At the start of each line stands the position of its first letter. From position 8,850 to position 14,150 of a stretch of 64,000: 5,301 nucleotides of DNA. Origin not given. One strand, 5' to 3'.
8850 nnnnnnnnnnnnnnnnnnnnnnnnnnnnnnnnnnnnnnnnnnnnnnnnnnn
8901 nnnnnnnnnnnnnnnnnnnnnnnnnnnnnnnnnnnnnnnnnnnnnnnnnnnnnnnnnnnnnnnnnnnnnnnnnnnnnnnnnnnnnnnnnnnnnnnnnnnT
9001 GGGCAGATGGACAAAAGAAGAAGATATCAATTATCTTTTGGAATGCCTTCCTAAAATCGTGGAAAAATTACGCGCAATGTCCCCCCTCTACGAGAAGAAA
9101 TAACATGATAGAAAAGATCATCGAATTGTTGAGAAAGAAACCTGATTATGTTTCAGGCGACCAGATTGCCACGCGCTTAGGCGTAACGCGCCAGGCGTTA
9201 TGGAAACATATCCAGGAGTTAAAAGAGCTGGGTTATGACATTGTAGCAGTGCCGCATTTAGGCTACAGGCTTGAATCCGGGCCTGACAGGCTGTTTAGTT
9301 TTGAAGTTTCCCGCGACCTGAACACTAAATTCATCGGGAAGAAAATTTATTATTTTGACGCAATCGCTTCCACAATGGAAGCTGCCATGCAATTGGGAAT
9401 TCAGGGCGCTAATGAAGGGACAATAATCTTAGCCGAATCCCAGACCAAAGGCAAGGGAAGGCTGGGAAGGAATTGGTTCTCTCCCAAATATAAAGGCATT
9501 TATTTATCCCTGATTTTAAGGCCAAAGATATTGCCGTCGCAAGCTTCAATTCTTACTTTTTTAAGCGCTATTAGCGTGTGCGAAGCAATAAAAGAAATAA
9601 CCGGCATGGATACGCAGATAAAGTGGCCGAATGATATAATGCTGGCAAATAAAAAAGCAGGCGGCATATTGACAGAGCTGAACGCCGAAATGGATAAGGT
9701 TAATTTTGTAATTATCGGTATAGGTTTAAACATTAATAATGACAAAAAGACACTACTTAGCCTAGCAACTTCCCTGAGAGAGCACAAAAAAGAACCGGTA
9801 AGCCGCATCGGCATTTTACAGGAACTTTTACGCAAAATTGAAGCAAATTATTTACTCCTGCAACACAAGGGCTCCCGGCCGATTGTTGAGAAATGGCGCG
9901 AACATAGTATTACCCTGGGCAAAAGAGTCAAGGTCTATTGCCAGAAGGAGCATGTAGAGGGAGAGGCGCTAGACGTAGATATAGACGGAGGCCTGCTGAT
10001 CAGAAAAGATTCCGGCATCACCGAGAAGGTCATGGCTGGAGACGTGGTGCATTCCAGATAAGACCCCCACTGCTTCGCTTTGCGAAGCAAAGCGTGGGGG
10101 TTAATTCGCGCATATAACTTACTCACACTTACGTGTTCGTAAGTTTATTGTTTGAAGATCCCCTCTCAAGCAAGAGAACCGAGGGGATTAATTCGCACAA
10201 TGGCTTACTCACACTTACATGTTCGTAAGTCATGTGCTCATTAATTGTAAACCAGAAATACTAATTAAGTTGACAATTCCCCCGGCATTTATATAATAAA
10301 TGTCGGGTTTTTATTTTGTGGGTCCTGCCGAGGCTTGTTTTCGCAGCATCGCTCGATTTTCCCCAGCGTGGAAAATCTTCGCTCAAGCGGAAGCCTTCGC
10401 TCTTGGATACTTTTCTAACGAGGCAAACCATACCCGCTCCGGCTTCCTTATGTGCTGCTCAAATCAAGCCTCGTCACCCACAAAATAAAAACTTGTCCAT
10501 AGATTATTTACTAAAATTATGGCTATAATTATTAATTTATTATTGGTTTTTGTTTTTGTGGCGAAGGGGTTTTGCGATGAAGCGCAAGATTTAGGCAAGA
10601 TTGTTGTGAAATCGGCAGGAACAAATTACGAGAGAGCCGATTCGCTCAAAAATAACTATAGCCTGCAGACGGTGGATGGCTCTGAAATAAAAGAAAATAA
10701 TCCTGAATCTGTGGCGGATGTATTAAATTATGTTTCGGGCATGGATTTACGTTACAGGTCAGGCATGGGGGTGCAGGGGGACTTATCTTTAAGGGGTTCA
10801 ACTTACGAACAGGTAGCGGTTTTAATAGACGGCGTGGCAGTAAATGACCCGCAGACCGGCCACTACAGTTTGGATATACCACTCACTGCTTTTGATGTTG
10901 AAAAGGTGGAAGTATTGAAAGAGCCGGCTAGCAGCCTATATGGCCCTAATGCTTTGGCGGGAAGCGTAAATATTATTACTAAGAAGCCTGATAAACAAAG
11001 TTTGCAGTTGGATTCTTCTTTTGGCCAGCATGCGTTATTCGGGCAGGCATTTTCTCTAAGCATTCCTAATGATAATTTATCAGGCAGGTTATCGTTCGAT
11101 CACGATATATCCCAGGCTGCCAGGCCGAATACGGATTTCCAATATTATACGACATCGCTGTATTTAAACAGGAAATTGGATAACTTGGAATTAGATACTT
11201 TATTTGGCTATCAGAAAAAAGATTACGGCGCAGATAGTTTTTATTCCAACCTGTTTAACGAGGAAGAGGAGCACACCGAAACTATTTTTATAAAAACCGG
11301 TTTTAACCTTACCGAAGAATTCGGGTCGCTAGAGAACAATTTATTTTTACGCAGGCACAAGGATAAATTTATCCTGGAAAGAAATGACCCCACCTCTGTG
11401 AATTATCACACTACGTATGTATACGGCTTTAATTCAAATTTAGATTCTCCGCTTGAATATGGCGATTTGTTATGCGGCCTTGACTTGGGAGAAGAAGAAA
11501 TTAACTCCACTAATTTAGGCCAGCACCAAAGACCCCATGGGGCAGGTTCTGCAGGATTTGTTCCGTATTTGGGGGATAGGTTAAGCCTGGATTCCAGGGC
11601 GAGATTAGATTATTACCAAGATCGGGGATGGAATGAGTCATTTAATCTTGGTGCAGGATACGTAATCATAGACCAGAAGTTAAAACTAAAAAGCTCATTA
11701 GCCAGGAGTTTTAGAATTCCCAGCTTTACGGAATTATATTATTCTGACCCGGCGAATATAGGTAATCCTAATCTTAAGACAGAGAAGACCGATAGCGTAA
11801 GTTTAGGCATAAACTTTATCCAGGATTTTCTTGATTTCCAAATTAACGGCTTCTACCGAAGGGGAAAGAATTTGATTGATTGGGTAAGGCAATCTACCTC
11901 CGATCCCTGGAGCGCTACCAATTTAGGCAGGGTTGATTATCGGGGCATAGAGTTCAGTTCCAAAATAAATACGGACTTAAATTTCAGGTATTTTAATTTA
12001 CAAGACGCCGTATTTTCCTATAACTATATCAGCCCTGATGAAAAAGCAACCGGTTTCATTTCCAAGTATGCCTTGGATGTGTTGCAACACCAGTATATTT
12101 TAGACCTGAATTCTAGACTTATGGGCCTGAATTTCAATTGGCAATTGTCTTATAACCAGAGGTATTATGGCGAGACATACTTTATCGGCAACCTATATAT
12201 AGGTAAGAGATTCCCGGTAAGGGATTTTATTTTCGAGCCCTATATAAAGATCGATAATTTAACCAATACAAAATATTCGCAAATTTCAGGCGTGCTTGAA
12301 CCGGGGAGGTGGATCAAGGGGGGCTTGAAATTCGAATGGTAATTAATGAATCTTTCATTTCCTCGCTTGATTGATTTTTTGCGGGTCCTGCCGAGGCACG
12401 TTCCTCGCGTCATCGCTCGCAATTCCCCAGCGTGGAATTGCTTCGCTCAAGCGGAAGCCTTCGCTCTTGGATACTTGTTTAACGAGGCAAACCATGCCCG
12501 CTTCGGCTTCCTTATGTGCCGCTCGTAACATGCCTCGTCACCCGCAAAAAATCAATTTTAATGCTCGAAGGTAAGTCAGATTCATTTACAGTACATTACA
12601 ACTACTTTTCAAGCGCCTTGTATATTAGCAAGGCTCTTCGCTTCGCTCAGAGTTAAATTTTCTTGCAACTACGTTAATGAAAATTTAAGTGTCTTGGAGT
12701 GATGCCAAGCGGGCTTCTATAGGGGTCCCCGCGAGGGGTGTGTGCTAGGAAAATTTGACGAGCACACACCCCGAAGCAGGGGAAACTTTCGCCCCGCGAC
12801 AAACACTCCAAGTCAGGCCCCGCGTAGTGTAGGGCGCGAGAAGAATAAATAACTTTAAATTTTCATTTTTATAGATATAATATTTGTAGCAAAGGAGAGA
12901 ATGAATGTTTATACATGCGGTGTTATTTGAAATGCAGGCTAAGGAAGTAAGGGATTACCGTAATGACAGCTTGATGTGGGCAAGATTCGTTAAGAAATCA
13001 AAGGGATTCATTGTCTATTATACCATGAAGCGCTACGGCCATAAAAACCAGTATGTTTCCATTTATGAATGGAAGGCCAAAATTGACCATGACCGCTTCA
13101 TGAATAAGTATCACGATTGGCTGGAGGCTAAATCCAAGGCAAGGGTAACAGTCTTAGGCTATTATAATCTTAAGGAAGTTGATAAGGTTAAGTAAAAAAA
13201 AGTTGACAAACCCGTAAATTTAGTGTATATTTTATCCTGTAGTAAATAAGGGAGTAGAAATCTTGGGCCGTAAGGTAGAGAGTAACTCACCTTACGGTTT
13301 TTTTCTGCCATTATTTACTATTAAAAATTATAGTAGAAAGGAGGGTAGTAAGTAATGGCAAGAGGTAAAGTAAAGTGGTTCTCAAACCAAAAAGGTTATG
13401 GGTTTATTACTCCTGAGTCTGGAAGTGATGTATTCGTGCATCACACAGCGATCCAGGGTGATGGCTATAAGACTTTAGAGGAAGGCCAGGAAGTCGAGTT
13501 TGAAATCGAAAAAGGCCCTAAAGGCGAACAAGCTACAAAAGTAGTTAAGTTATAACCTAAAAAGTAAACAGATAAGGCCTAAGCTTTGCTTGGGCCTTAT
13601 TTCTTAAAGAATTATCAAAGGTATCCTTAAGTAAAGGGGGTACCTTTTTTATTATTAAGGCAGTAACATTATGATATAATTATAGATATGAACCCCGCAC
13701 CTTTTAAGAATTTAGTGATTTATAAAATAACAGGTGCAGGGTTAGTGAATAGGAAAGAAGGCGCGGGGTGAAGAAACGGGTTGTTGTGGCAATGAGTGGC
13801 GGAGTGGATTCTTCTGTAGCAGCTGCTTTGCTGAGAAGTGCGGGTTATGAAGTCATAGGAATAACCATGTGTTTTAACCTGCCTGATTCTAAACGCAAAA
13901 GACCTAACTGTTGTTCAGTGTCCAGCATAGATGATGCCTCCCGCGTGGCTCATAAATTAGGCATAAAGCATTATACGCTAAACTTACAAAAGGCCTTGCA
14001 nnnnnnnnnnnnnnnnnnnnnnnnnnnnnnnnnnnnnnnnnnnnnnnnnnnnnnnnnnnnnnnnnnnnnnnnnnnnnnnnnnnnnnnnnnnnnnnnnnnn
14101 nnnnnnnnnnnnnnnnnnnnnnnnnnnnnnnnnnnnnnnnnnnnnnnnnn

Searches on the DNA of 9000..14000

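Call 31: search_with_rna_model(model_id=R1, source=window, start=9000, end=14000, filters=off, max_evalue=10, show_alignments=4)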
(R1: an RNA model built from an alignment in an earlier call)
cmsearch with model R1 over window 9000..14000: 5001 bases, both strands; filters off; matches with E-value up to 10: 40.
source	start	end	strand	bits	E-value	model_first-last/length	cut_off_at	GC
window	10314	10485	+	174.7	1.4e-46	1-174/174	no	0.52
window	12377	12549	+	168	8.8e-45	1-174/174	no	0.57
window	12681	12827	-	18.6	0.00017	1-174/174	no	0.56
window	10314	10488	-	14.3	0.0024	1-174/174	no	0.51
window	12377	12552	-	11.8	0.012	1-174/174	no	0.56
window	13061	13105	-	7.9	0.13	1-174/174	no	0.38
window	13294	13369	+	6.9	0.24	1-174/174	no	0.3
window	13560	13611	+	6.5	0.3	1-174/174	no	0.35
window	10189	10241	+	5.5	0.58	1-174/174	no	0.4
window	12682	12721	+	3.8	1.6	1-174/174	no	0.43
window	11869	11965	+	3.8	1.7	1-174/174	no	0.45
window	9480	9553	-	3.6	1.9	1-174/174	no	0.36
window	10821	10879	-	3.4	2.1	1-174/174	no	0.49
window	12068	12098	+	3.4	2.2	1-174/174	no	0.42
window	10602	10653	+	3.3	2.3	1-174/174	no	0.42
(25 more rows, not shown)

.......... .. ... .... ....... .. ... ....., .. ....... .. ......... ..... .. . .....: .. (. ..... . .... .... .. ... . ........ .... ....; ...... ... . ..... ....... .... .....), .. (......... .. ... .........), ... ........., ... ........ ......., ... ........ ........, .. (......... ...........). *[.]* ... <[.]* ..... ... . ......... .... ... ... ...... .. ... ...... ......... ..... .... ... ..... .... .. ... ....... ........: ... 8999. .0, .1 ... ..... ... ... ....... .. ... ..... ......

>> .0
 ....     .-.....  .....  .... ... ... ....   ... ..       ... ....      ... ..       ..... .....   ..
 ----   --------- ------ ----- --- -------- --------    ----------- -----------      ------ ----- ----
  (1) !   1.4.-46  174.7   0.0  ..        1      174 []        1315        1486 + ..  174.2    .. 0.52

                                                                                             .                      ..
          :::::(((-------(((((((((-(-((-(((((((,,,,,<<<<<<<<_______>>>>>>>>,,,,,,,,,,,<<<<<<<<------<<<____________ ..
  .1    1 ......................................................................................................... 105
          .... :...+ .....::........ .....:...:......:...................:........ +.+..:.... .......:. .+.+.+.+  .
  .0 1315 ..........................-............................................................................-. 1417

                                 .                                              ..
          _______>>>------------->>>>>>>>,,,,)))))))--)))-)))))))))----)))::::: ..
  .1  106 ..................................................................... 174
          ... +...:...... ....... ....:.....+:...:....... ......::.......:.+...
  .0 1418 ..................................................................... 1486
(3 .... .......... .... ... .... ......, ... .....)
